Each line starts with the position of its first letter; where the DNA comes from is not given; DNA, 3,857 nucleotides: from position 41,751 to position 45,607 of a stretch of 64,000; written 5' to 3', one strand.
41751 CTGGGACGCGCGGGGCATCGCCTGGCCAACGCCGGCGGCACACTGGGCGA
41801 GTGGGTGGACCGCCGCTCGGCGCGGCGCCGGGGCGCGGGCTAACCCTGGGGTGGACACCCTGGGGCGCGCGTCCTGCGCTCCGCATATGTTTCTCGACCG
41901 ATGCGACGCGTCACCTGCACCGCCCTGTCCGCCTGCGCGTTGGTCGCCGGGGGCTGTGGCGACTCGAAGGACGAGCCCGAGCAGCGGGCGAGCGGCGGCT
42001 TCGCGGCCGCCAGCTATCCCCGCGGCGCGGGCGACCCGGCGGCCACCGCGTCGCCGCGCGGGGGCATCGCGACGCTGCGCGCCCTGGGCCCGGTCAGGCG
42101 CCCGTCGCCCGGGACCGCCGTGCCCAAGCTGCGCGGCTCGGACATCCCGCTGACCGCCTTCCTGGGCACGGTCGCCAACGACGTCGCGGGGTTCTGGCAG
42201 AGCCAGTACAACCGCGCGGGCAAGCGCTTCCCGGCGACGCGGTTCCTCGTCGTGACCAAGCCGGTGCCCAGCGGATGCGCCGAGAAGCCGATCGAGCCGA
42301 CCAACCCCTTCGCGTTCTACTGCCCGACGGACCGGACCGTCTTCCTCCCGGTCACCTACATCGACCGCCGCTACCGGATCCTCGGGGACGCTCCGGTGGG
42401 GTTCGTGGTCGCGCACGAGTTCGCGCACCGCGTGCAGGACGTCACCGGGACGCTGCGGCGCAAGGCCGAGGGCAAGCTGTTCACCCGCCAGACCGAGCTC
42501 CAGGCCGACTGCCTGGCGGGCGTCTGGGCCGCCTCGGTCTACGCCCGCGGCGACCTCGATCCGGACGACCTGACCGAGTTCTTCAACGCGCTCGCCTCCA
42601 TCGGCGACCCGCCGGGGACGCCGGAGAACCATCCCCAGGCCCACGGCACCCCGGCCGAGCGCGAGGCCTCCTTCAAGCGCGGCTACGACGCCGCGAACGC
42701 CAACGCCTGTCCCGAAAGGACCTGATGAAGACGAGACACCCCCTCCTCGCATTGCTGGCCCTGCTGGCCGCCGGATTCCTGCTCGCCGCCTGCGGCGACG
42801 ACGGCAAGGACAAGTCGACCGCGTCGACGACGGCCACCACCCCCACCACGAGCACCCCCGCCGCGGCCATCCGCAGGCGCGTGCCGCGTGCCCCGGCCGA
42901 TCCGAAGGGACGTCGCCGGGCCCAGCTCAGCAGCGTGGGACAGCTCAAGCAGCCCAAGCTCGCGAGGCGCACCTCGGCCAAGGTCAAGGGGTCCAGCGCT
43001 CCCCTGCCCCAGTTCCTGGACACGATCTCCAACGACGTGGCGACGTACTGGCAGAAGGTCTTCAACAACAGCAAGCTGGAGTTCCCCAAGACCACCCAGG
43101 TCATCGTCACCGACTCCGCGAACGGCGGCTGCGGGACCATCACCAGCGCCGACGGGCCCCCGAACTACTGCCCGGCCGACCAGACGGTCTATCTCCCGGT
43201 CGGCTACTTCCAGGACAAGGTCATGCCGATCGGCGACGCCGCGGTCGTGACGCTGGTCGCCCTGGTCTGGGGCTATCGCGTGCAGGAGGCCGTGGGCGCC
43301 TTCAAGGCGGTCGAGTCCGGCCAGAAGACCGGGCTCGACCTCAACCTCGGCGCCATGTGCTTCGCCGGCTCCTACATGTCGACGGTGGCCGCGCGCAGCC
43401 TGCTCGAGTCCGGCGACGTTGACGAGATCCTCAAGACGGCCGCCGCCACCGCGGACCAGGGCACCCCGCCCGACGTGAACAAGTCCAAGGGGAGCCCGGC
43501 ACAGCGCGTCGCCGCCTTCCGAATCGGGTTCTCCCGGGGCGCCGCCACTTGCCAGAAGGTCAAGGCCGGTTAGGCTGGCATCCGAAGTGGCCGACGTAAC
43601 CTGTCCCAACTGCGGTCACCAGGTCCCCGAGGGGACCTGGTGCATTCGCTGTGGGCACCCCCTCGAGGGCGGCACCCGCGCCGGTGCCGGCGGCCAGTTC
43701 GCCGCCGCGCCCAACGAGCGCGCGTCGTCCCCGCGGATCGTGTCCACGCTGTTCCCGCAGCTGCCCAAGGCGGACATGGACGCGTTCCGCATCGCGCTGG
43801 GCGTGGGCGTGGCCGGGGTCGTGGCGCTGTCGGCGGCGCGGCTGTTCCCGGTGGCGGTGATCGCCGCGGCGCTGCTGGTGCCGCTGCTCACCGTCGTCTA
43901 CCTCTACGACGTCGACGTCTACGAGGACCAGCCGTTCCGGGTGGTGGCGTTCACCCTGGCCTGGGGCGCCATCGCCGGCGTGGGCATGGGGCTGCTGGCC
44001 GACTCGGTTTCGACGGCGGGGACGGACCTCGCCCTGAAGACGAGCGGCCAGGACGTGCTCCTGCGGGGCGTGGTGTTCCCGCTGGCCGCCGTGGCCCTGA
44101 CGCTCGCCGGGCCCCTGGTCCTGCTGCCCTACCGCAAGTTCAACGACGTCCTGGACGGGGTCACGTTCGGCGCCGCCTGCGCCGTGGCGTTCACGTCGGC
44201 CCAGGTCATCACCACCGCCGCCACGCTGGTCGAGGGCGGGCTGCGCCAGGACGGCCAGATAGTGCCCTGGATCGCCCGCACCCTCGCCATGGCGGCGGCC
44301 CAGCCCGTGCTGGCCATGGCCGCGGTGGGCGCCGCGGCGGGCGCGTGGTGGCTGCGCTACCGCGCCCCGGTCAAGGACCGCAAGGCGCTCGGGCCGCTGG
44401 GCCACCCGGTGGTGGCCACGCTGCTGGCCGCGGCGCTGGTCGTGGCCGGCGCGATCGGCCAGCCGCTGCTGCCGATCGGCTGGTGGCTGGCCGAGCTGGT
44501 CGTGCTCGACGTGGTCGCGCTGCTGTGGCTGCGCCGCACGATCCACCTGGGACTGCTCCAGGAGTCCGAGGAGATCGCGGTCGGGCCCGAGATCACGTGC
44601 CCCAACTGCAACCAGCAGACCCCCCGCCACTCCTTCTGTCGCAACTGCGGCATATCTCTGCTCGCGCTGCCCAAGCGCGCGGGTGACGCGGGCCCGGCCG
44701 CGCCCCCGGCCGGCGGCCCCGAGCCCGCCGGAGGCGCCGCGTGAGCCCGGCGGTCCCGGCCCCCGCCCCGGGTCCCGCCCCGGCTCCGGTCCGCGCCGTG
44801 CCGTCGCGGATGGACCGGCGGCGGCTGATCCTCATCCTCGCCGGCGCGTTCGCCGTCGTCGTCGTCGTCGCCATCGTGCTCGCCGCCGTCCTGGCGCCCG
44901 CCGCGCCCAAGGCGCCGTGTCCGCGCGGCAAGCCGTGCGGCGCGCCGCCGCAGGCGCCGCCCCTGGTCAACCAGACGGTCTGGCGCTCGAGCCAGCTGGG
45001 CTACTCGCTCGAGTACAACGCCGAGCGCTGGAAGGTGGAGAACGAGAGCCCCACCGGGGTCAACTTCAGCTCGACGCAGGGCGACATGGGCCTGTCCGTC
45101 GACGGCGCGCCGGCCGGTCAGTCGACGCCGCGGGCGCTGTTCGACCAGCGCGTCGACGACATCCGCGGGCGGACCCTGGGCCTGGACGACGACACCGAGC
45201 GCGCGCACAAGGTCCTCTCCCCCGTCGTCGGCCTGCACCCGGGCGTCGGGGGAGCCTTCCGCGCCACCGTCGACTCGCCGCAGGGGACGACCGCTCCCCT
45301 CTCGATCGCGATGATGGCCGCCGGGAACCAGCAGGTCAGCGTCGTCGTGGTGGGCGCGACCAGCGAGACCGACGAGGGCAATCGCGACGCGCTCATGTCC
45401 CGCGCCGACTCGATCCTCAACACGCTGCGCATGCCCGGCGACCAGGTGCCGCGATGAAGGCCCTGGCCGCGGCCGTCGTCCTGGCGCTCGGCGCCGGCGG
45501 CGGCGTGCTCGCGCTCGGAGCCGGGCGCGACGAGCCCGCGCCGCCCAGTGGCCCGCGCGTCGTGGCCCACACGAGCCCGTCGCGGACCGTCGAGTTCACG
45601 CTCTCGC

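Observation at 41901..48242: Six-gene coupled cluster mixing active and apparently dead envelope proteases with a cytosolic NTase-fold protein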

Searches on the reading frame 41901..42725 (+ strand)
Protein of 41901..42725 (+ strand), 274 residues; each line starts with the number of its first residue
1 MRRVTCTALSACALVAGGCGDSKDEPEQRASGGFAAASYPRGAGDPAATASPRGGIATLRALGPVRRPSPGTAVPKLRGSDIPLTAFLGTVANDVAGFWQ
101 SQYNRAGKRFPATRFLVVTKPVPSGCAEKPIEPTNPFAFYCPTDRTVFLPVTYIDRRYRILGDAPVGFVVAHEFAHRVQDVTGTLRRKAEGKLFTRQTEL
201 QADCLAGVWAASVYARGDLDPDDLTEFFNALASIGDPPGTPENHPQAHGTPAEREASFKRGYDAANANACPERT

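Call 4: search_protein_families(library=pfam, proteins=[window:41901-42725:+], max_evalue=1)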
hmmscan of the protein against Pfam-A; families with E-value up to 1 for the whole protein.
window:41901-42725:+ (274 aa): 2 families
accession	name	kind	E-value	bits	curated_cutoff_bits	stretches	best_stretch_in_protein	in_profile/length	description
PF04228.19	Zn_peptidase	-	5.7e-27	95.4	23.2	1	87-270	88-287/290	Putative neutral zinc metallopeptidase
PF06114.19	Peptidase_M78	-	0.17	12.1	22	1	168-207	44-83/123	IrrE N-terminal-like domain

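Call 5: search_protein_families(library=ncbifam, proteins=[window:41901-42725:+], max_evalue=1)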
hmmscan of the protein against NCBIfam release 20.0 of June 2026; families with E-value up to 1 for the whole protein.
window:41901-42725:+ (274 aa): 1 family
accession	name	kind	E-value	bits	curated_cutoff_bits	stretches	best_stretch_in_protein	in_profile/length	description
NF050010.1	Zn_HExGHH_YpfJ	equivalog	4.7e-29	101.9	250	1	84-270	78-281/285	KPN_02809 family neutral zinc metallopeptidase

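Call 7: search_protein_families(library=padloc, proteins=[window:41901-42725:+], max_evalue=0.1)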
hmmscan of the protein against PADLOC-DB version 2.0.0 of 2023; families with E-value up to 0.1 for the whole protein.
window:41901-42725:+ (274 aa): 0 families

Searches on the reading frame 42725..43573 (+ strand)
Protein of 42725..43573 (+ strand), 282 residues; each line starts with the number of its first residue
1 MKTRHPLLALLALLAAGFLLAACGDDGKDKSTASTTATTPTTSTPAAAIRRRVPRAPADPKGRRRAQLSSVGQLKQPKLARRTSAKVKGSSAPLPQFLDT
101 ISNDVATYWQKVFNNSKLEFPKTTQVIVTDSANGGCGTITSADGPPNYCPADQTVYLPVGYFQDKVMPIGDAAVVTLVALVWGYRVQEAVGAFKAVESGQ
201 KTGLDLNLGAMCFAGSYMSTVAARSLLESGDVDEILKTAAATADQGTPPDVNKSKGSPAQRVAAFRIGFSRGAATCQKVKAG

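Call 4: search_protein_families(library=pfam, proteins=[window:42725-43573:+], max_evalue=1)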
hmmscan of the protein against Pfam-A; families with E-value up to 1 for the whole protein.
window:42725-43573:+ (282 aa): 2 families
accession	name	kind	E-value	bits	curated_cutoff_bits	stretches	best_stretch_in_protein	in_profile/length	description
PF04228.19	Zn_peptidase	-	1.6e-23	84.1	23.2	1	70-276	59-287/290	Putative neutral zinc metallopeptidase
PF21827.1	New_glue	-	0.0021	18.2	31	1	1-44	1-39/94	New glue protein family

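Call 5: search_protein_families(library=ncbifam, proteins=[window:42725-43573:+], max_evalue=1)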
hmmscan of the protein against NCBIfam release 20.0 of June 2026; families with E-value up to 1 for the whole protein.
window:42725-43573:+ (282 aa): 8 families
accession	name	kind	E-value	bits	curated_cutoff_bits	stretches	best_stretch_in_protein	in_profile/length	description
NF050010.1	Zn_HExGHH_YpfJ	equivalog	7.7e-26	91.3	250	1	78-277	62-282/285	KPN_02809 family neutral zinc metallopeptidase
NF053527.1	lipo_Cory_WKLS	subfamily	8.7e-05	22.5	105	1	9-55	2-49/166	WKL family lipoprotein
NF047847.2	SS_mature_LptM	equivalog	0.014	15.4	27.7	1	1-24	1-21/31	LPS translocon maturation chaperone LptM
NF033191.4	JDVT-CTERM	domain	0.021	14.7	27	1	4-20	14-30/35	JDVT-CTERM domain-containing protein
NF058595.1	invert_tail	domain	0.032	14.6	37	1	4-42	53-90/113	lipo-invert putative C-terminal anchoring domain-containing protein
NF045774.1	cytochro_C551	exception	0.065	13.2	118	1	10-47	6-43/110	cytochrome c551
NF041057.1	Rcas_1661_fam_Se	equivalog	0.11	12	190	1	14-58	3-48/247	Rcas_1661 family thioredoxin-like (seleno)lipoprotein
NF047408.1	SA0632_fam_LP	equivalog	0.14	11.8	70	1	10-30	5-26/68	SA0632 family lipoprotein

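Call 7: search_protein_families(library=padloc, proteins=[window:42725-43573:+], max_evalue=0.1)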
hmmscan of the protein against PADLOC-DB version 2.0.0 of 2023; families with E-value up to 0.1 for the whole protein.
window:42725-43573:+ (282 aa): 0 families

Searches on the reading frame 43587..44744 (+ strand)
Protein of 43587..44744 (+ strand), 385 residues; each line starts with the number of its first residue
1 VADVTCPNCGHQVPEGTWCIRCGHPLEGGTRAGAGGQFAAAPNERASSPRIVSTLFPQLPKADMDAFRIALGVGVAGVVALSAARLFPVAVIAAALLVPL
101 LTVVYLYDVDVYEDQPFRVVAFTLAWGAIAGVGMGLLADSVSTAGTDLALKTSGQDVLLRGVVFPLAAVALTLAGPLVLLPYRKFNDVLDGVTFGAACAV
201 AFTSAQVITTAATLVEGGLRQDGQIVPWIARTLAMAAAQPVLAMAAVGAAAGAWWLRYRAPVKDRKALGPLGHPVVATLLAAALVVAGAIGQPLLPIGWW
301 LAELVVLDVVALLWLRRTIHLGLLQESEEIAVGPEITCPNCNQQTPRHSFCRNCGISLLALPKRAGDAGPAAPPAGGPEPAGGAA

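Call 4: search_protein_families(library=pfam, proteins=[window:43587-44744:+], max_evalue=1)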
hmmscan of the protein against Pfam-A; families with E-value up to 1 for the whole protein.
window:43587-44744:+ (385 aa): 17 families
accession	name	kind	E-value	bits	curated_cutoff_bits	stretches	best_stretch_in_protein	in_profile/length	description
PF07191.17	Zn_ribbon_6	-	2.5e-06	27.8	25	2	3-51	16-64/67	Double zinc ribbon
PF13367.11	PrsW-protease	-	6.1e-06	26.4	23.5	1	115-282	1-168/196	PrsW family intramembrane metalloprotease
PF12773.13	DZR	-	1.4e-05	25.6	27.3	2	337-355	26-45/45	Double zinc ribbon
PF13248.11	Zn_ribbon_3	-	0.00026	20.8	27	2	335-356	2-24/26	zinc-ribbon domain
PF18912.6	DZR_2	-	0.00065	19.9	27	2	5-30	23-50/56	Double zinc ribbon domain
PF13240.11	Zn_Ribbon_1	-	0.0017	18.5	25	1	6-16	2-12/23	zinc-ribbon domain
PF01783.29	Ribosomal_L32p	-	0.02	15.5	21.3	1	337-355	28-46/56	Ribosomal L32p protein family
PF05495.17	zf-CHY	-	0.048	14.5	31.3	0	335-356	42-63/68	CHY zinc finger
PF13567.11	DUF4131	-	0.18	12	31.6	1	87-163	5-73/165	Domain of unknown function (DUF4131)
PF01155.25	HypA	-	0.32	11.5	28.9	0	334-356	69-94/112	Hydrogenase/urease nickel incorporation, metallochaperone, hypA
PF17032.10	Zn_ribbon_15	-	0.33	12.2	28.9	0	335-355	52-73/73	zinc-ribbon family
PF01485.27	IBR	-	0.34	11.5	24.3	0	3-27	41-60/65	IBR domain, a half RING-finger domain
PF18414.7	zf_C2H2_10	-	0.4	10.7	25.6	0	334-346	1-13/26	C2H2 type zinc-finger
PF08209.17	Sgf11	-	0.47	10.5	26.4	0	3-13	4-14/33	Sgf11 (transcriptional regulation protein)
PF24460.1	DUF7575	-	0.66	9.8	28.5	0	335-355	3-24/28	Domain of unknown function (DUF7575)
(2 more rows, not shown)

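Call 5: search_protein_families(library=ncbifam, proteins=[window:43587-44744:+], max_evalue=1)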
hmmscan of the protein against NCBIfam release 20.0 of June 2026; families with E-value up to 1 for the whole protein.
window:43587-44744:+ (385 aa): 6 families
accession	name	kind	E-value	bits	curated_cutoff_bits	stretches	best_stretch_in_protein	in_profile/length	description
NF033739.1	intramemb_PrsW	equivalog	0.041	13.6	225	1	90-207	2-114/210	glutamic-type intramembrane protease PrsW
TIGR03826.1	YvyF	hypoth_equivalog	0.17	11.9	124.15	0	4-27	82-105/137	TIGR03826 family flagellar region protein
NF040783.1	DVU0150_fam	equivalog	0.5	10.8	70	1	101-149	43-92/99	DVU0150 family protein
NF011481.0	PRK14890.1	equivalog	0.68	10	61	1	335-355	27-48/61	putative Zn-ribbon RNA-binding protein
NF002796.0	PRK02935.1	equivalog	0.76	9.6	108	0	334-357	69-95/118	hypothetical protein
TIGR01031.1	rpmF_bact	equivalog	0.78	10.1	22.6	1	337-355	29-47/56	50S ribosomal protein L32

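Call 7: search_protein_families(library=padloc, proteins=[window:43587-44744:+], max_evalue=0.1)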
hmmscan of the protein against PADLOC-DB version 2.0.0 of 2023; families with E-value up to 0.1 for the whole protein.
window:43587-44744:+ (385 aa): 0 families

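Call 24: find_related_loci(query=A2, collection=metagenome_contigs, flank=10000)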
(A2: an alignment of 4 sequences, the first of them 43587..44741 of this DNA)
Query A2 (385 aa) in metagenome_contigs; peptide patterns used: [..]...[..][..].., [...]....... (x = any residue, [..] = any of these).
600 stretches matched a pattern (row limit reached: there are more); 115 encode a relative of the query (tblastn E <= 1e-3); the best 80 are kept; 80 distinct loci.
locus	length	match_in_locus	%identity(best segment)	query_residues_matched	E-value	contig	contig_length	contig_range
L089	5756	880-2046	69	1-385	2e-132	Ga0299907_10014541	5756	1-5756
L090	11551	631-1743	63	5-379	8e-126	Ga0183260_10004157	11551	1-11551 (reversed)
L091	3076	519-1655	56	1-379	1e-125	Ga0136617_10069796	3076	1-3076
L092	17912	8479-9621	57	2-385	4e-120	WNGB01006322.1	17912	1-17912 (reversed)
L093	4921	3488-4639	55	2-385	4e-118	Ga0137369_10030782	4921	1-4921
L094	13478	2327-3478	55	2-385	2e-117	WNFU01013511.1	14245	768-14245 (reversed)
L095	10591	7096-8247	55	2-385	2e-117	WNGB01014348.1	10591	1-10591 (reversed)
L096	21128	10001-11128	51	5-378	1e-115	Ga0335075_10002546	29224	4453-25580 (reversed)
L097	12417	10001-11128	51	5-378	1e-115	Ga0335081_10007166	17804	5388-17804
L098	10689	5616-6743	51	5-378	9e-116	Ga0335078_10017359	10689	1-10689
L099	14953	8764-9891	51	5-378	1e-115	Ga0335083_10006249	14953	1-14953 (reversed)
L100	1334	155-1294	53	4-379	2e-125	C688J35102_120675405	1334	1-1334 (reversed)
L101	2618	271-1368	52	2-365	4e-120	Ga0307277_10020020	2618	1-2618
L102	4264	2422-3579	50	5-384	2e-116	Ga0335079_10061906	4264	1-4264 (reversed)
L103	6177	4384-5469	55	4-363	2e-114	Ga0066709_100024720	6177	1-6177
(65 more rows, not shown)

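Call 93: search_protein_representatives(protein=window:43587-44741:+)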
Query: 385 residues. Proteins with E-value up to 0.001 (for the whole library): 703; up to 1e-10: 426; up to 1e-30: 136. The best 150 are listed.
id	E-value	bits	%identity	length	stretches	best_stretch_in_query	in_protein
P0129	2.3e-120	418.7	56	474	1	1-364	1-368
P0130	8.3e-116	403.7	53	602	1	6-374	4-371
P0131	3.0e-113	395.3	55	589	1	4-376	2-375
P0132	5.0e-113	394.5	52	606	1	4-371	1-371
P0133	8.1e-106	370.8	53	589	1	3-369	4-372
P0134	7.4e-103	361.1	51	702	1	2-377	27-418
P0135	2.2e-102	359.5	51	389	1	3-363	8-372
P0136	1.2e-100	353.8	53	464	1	4-372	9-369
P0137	2.5e-99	349.5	50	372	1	5-376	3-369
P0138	6.6e-97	341.5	49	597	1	5-364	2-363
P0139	3.0e-96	339.3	50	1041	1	4-382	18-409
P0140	1.4e-95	337.1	48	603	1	4-374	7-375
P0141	3.6e-94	332.5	50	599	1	4-372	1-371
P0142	9.0e-94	331.1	53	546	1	49-377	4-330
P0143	2.5e-91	323.1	54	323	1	53-366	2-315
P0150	2.6e-87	309.9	55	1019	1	49-365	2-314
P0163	6.7e-78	278.9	51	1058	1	52-368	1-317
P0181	2.0e-59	218.1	39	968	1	5-373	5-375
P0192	1.7e-53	198.5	41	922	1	66-375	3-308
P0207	5.7e-47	177.1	40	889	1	66-374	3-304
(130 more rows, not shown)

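Call 94: search_protein_families(library=pfam, proteins=[P0139, P0150, P0163, P0181, P0192, P0207, P0130, P0134], max_evalue=0.0001)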
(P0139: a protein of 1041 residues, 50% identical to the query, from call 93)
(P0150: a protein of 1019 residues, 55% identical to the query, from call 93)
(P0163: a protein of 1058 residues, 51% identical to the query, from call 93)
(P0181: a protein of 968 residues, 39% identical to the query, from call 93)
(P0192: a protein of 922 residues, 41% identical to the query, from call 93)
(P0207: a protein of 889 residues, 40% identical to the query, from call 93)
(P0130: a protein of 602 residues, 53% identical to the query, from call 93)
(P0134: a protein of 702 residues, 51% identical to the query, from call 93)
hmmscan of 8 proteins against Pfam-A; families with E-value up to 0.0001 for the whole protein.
P0139 (1041 aa): 1 family
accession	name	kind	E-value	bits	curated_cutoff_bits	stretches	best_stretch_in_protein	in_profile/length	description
PF00082.27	Peptidase_S8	-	3.1e-11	43.6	21.8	1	757-974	73-256/288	Subtilase family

P0150 (1019 aa): 2 families
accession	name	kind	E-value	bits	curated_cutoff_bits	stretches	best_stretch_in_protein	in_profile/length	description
PF00082.27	Peptidase_S8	-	9.5e-16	58.4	21.8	1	724-948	65-256/288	Subtilase family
PF09286.16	Pro-kuma_activ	-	1e-09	39.3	23.5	1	553-645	45-142/143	Pro-kumamolisin, activation domain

P0163 (1058 aa): 2 families
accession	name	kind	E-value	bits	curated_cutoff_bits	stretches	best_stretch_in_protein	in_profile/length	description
PF09286.16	Pro-kuma_activ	-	3.7e-21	76.3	23.5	1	553-689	5-142/143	Pro-kumamolisin, activation domain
PF00082.27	Peptidase_S8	-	1.4e-08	34.8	21.8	1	781-989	74-259/288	Subtilase family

P0181 (968 aa): 1 family
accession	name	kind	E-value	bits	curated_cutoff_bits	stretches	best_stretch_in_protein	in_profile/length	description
PF00082.27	Peptidase_S8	-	3.9e-08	33.4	21.8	1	679-893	73-255/288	Subtilase family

P0192 (922 aa): 1 family
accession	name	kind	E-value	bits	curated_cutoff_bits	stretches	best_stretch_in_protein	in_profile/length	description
PF00082.27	Peptidase_S8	-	4.3e-09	36.5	21.8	1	617-842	73-256/288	Subtilase family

P0207 (889 aa): 1 family
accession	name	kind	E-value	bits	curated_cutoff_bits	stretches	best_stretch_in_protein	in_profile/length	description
PF00082.27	Peptidase_S8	-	1.8e-11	44.4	21.8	1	603-820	74-256/288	Subtilase family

P0130 (602 aa): 0 families

P0134 (702 aa): 0 families

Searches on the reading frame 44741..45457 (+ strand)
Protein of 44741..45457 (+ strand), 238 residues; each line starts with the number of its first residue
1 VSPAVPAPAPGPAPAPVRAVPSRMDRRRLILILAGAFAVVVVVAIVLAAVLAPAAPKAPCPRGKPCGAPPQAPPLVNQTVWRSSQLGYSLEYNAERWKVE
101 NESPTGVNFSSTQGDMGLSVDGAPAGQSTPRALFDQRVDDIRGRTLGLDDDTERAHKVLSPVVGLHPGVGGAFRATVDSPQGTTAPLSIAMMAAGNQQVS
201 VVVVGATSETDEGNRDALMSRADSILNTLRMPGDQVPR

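Call 4: search_protein_families(library=pfam, proteins=[window:44741-45457:+], max_evalue=1)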
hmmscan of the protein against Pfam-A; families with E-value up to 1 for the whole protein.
window:44741-45457:+ (238 aa): 0 families

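Call 5: search_protein_families(library=ncbifam, proteins=[window:44741-45457:+], max_evalue=1)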
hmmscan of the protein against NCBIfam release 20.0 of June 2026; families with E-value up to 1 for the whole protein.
window:44741-45457:+ (238 aa): 1 family
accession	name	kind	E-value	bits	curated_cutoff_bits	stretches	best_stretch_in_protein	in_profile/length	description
NF011232.0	PRK14639.1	equivalog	0.22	11.9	193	1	150-180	42-72/141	ribosome maturation factor RimP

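Call 7: search_protein_families(library=padloc, proteins=[window:44741-45457:+], max_evalue=0.1)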
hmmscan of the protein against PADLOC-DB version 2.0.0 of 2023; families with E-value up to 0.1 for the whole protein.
window:44741-45457:+ (238 aa): 0 families

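Call 55: predict_structure(alignment_id=A3)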
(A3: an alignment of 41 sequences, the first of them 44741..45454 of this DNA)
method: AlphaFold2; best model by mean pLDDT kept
length: 238 residues; sequences in the alignment: 41
mean_pLDDT: 89.2   pTM: 0.69
mean pLDDT of the five models: 89.2, 88.7, 88.6, 88.4, 87.7
residues with pLDDT >= 90: 166; 70-90: 39; 50-70: 33; < 50: 0
segments of 3 or more residues with pLDDT < 50: none
pLDDT, mean of each block of 10 residues (from residue 1): 65 65 78 97 97 83 77 70 98 96 98 96 98 98 95 93 97 92 88 98 92 90 95 83
secondary structure, 60 per line:
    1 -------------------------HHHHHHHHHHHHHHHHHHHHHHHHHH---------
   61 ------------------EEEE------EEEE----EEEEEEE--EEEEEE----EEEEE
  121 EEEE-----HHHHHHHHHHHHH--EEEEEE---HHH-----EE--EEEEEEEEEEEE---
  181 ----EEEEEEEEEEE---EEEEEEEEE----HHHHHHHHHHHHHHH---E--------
elements in order: H26-51 E79-82 E89-92 E97-103 E106-111 E116-124 H130-142 E145-150 E166-177 E185-195 E199-207 H212-226

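Call 59: fold_search(model_id=the predicted structure, library=pdb)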
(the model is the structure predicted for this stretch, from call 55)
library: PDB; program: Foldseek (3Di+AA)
matches with E <= 10: 1362; with E <= 0.001: 25
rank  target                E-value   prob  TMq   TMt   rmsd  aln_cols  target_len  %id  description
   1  4rti                  1.5e-05  1.00  0.39  0.49   6.2       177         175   14  The crystal structure of PsbP from Spinacia oleracea (released 2015-03-11)
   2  4rth_A                2.2e-05  1.00  0.43  0.58   4.6       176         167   11  The crystal structure of PsbP from Zea mays (released 2015-03-11)
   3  8z9d_P                2.9e-05  1.00  0.37  0.45  12.7       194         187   12  cryo-EM structure of PSII-LHCII megacomplex from spinach (released 2024-11-13)
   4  4rth_B                3.6e-05  1.00  0.44  0.58   4.6       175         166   11  The crystal structure of PsbP from Zea mays (released 2015-03-11)
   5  9i4t_P                3.6e-05  1.00  0.42  0.54   6.9       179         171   11  Photosystem II from Arabidopsis thaliana (released 2026-03-25)
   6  3jcu_P                5.8e-05  1.00  0.37  0.47   9.4       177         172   12  Cryo-EM structure of spinach PSII-LHCII supercomplex at 3.2 Angstrom resolution (released 2016-05-25)
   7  2vu4                  6.8e-05  1.00  0.34  0.50   7.9       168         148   13  Structure of PsbP protein from Spinacia oleracea at 1.98 A resolution (released 2009-07-21)
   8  3hlz_B                8.9e-05  1.00  0.42  0.38   4.8       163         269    8  Crystal structure of BT_1490 (NP_810393.1) from BACTEROIDES THETAIOTAOMICRON VPI-5482 at 1.50 A resolution (released 2009-06-16)
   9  9gnw_P                1.3e-04  1.00  0.37  0.45   7.6       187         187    8  Universal PSII assembly intermediate (released 2025-09-17)
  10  5xnl_P                1.3e-04  1.00  0.37  0.45   9.6       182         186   12  Structure of stacked C2S2M2-type PSII-LHCII supercomplex from Pisum sativum (released 2017-09-20)
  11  3hlz_A                1.6e-04  1.00  0.40  0.36   5.3       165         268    7  Crystal structure of BT_1490 (NP_810393.1) from BACTEROIDES THETAIOTAOMICRON VPI-5482 at 1.50 A resolution (released 2009-06-16)
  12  6xrr_I                1.7e-04  1.00  0.33  0.50   4.7       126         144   11  Structure of SciW bound to the Rhs1 Transmembrane Domain from Salmonella typhimurium (released 2020-12-30)
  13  6kac_P                1.9e-04  1.00  0.33  0.39   8.0       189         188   10  Cryo-EM structure of the C2S2-type PSII-LHCII supercomplex from Chlamydomonas reihardtii (released 2019-10-23)
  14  6xrb_B                2.1e-04  1.00  0.39  0.57   7.3       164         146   10  Crystal structure of SciW from Salmonella typhimurium (released 2020-12-30)
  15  3lyd_A                2.9e-04  1.00  0.36  0.50   5.2       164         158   12  Crystal structure of Putative uncharacterized protein from Jonesia denitrificans (released 2010-03-09)
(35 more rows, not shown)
